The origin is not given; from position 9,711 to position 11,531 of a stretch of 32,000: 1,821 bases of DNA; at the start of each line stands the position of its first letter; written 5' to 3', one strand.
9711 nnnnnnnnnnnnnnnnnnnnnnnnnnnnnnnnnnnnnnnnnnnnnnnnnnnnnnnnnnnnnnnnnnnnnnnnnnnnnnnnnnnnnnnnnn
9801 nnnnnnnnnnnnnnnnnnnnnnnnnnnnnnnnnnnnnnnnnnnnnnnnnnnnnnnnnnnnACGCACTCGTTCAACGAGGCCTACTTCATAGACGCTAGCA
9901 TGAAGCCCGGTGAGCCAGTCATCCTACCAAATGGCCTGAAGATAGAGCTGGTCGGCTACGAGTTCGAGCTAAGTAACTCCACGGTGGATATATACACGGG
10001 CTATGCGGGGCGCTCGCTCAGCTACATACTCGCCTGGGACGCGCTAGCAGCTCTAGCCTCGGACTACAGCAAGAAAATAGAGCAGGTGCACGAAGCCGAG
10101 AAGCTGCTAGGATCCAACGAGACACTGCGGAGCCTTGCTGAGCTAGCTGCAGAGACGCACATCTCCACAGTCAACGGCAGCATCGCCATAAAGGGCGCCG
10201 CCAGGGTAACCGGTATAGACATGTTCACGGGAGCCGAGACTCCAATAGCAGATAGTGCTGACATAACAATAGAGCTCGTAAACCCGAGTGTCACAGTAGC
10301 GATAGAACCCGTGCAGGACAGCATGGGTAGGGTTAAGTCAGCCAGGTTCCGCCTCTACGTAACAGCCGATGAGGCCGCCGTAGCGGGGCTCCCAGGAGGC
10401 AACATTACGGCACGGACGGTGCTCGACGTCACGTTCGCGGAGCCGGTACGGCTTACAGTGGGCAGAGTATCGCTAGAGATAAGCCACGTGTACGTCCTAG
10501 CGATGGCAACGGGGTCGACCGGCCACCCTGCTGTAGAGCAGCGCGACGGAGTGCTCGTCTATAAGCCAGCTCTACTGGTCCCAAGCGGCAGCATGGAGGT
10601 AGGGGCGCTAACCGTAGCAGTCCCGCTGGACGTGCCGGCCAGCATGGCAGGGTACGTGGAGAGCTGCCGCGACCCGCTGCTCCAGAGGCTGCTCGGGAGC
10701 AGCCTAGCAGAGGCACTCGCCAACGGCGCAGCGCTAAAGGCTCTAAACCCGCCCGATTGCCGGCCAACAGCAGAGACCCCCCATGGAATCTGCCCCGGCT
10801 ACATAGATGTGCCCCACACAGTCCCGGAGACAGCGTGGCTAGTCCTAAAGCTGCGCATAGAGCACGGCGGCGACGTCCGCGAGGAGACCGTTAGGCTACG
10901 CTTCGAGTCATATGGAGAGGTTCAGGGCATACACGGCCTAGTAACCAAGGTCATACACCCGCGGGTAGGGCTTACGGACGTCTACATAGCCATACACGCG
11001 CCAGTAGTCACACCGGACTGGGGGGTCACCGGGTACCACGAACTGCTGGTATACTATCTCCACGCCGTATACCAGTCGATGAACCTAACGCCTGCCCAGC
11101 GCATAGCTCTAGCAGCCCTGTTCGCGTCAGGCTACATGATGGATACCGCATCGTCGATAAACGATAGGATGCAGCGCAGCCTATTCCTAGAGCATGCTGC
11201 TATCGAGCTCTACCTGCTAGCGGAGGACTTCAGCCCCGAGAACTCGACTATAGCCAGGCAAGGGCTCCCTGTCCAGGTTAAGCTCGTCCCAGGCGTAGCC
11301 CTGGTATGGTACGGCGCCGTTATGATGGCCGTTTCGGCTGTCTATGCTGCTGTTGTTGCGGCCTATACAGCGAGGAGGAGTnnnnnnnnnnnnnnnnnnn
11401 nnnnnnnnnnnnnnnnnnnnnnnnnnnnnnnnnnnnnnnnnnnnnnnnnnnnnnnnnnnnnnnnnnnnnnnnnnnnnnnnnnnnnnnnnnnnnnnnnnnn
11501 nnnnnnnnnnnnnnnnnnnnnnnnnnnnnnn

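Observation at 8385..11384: CcmF heme lyase with an extracytoplasmic domain several-fold larger than in bacterial CcmF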

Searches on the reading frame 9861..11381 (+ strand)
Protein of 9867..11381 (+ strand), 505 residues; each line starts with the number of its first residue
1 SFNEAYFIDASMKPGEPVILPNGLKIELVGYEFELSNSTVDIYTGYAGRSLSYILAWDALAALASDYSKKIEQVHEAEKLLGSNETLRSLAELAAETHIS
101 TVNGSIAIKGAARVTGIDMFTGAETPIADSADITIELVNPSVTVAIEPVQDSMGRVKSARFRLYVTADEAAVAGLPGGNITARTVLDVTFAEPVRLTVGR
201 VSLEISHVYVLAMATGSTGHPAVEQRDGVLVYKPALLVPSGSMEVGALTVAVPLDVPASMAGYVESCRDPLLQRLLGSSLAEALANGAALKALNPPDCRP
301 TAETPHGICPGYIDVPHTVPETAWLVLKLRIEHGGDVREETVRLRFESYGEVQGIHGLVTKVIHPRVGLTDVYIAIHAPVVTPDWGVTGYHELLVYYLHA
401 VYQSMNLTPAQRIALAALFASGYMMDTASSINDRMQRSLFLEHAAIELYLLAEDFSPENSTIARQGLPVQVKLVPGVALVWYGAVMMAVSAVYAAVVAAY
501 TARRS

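Call 14: search_protein_families(library=pfam, proteins=[window:9867-11381:+], max_evalue=10)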
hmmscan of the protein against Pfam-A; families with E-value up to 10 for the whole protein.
window:9867-11381:+ (505 aa): 0 families

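Call 40: search_protein_representatives(protein=window:9861-11288:+)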
Query: 476 residues. Proteins with E-value up to 0.001 (for the whole library): 48; up to 1e-10: 45; up to 1e-30: 21. The best 48 are listed.
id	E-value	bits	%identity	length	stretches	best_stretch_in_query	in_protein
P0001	0.0e+00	1042.5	100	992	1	1-476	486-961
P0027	9.3e-83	295.4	41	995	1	1-476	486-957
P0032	2.1e-73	264.6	38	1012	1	1-476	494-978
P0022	7.4e-70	252.9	37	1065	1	1-476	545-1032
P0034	8.8e-62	226.2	34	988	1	1-474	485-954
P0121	2.6e-57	211.5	35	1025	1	1-475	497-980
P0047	5.4e-54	200.6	31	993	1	1-476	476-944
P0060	3.7e-52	194.5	32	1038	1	1-476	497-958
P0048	4.6e-51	190.9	36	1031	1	1-476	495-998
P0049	1.2e-47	179.7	30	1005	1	2-475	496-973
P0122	1.2e-42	163.2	48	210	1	293-476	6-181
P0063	2.0e-42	162.5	29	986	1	1-476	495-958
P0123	4.3e-39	151.5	31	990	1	3-476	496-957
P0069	1.4e-38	149.8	29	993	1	2-476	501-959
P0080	2.6e-37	145.6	27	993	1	1-476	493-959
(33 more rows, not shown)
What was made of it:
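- phmmer against 1.84e9 proteins gives 48 hits, all CcmF-like or fragments (call 40).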

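Call 47: predict_structure(alignment_id=A2)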
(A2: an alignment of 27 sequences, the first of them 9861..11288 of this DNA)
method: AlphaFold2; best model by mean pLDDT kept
length: 476 residues; sequences in the alignment: 27
mean_pLDDT: 90.8   pTM: 0.85
mean pLDDT of the five models: 90.8, 89.5, 89.5, 89.3, 88.8
residues with pLDDT >= 90: 365; 70-90: 81; 50-70: 24; < 50: 6
segments of 3 or more residues with pLDDT < 50: 1-3, 219-221
pLDDT, mean of each block of 10 residues (from residue 1): 66 95 93 97 94 94 91 93 95 91 94 95 91 95 95 89 95 89 87 97 96 72 79 93 94 95 93 93 86 64 65 91 98 92 96 92 86 88 90 97 97 96 97 95 96 96 95 88
secondary structure, 60 per line:
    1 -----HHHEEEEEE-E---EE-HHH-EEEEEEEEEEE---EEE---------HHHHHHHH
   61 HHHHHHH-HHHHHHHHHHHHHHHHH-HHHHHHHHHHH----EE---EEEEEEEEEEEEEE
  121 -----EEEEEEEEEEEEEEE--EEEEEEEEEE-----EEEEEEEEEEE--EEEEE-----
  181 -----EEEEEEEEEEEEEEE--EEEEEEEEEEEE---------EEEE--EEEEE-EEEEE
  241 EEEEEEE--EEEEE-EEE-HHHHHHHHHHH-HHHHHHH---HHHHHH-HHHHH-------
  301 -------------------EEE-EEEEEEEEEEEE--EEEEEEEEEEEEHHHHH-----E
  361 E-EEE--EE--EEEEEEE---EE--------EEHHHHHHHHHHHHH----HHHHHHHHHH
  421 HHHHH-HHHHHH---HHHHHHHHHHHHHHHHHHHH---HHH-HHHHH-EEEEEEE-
elements in order: E9-14 E27-37 E41-43 H53-67 H69-85 H87-97 E107-120 E126-140 E143-152 E158-168 E171-175 E186-200 E203-214 E224-227 E230-234 E236-247 E250-254 E256-258 H260-270 H272-278 H282-287 H289-293 E320-322 E324-335 E338-349 H350-354 E363-365 E372-378 H394-406 H411-425 H427-432 H436-455 H463-467 E469-475

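Call 49: fold_search(model_id=the predicted structure, library=pdb)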
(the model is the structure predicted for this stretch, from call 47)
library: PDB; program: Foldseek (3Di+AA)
matches with E <= 10: 610; with E <= 0.001: 0
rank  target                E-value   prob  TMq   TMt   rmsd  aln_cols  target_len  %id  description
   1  6z8q_A                4.8e-02  0.03  0.06  0.05  31.1       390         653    8  Copper transporter OprC (released 2021-06-09)
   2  8xci_Z                6.6e-02  0.04  0.06  0.07  23.6       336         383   11  Open state of central tail fiber of bacteriophage lambda upon binding to LamB (released 2024-05-01)
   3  9au6_A                6.9e-02  0.03  0.09  0.06  38.8       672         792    9  Cryo-EM of Geovibrio thiophilus flagellum (released 2024-11-13)
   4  6z8s_A                8.0e-02  0.02  0.06  0.05  30.6       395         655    8  Copper transporter OprC (released 2021-06-09)
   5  6sj7_A                9.3e-02  0.03  0.06  0.07  25.4       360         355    8  Structure of the human DDB1-DDA1-DCAF15 E3 ubiquitin ligase bound to RBM39 and Indisulam (released 2019-12-18)
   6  6ehb_C                1.0e-01  0.04  0.07  0.10  30.9       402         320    6  OmpU, an outer membrane protein, of Vibrio cholerae (released 2018-04-25)
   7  5ljx_A                1.0e-01  0.03  0.06  0.08  33.8       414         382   10  Structure of hantavirus envelope glycoprotein Gc in postfusion conformation in presence of 600 mM KCL (released 2016-09-14)
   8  4ghb_B                1.0e-01  0.02  0.05  0.07  28.5       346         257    8  Crystal structure of a porin-like protein (BACUNI_01323) from Bacteroides uniformis ATCC 8492 at 2.32 A resolution (released 2012-08-29)
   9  6z8s_B                1.1e-01  0.02  0.06  0.04  31.7       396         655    8  Copper transporter OprC (released 2021-06-09)
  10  1xod_B                1.3e-01  0.18  0.08  0.24  16.5       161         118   10  Crystal structure of X. tropicalis Spred1 EVH-1 domain (released 2005-01-25)
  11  6zui                  1.4e-01  0.04  0.10  0.11  30.9       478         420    9  Crystal structure of the Cys-Ser mutant of the cpYFP-based biosensor for hypochlorous acid (released 2021-06-30)
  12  3b7k_A                1.4e-01  0.02  0.06  0.09  27.6       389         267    9  Human Acyl-coenzyme A thioesterase 12 (released 2007-11-13)
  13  6x5w_A                1.5e-01  0.03  0.07  0.06  23.6       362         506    9  Peptide-bound structure of Marinomonas primoryensis peptide-binding domain (released 2021-09-01)
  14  5onu_A                1.5e-01  0.02  0.06  0.08  31.3       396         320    6  Trimeric OmpU structure (released 2018-01-03)
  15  5any_A                1.6e-01  0.01  0.06  0.07  30.8       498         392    9  Electron cryo-microscopy of chikungunya virus in complex with neutralizing antibody Fab CHK265 (released 2015-11-25)
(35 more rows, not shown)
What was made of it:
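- Foldseek best E 0.048, probability 0.03 (call 49).
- Tried and rejected: Foldseek with the domain alone returned nothing significant (call 49).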

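Call 72: search_solved_structures(query=A2, max_evalue=10, show_alignments=2)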
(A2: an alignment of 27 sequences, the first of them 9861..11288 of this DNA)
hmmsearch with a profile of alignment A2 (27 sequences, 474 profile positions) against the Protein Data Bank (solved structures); distinct sequences matched with E-value up to 10: 1.
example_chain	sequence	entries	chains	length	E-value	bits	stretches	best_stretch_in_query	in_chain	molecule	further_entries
7cmg_A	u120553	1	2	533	0.32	13.2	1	87-276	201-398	Por secretion system protein porM/gldM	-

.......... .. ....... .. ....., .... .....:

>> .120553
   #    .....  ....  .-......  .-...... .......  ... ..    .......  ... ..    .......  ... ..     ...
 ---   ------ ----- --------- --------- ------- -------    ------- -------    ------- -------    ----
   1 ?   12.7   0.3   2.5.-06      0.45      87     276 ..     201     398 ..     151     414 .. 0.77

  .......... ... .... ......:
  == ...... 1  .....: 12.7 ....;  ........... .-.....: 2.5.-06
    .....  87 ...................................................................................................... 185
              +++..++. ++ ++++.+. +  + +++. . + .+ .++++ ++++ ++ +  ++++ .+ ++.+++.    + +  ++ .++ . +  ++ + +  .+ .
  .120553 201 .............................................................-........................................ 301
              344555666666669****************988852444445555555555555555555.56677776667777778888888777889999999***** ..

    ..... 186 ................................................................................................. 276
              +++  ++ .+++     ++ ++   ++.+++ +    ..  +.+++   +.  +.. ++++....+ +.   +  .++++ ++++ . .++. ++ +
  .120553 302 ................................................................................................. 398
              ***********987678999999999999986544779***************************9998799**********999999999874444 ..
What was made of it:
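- PDB profile best E 0.32 (call 72).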
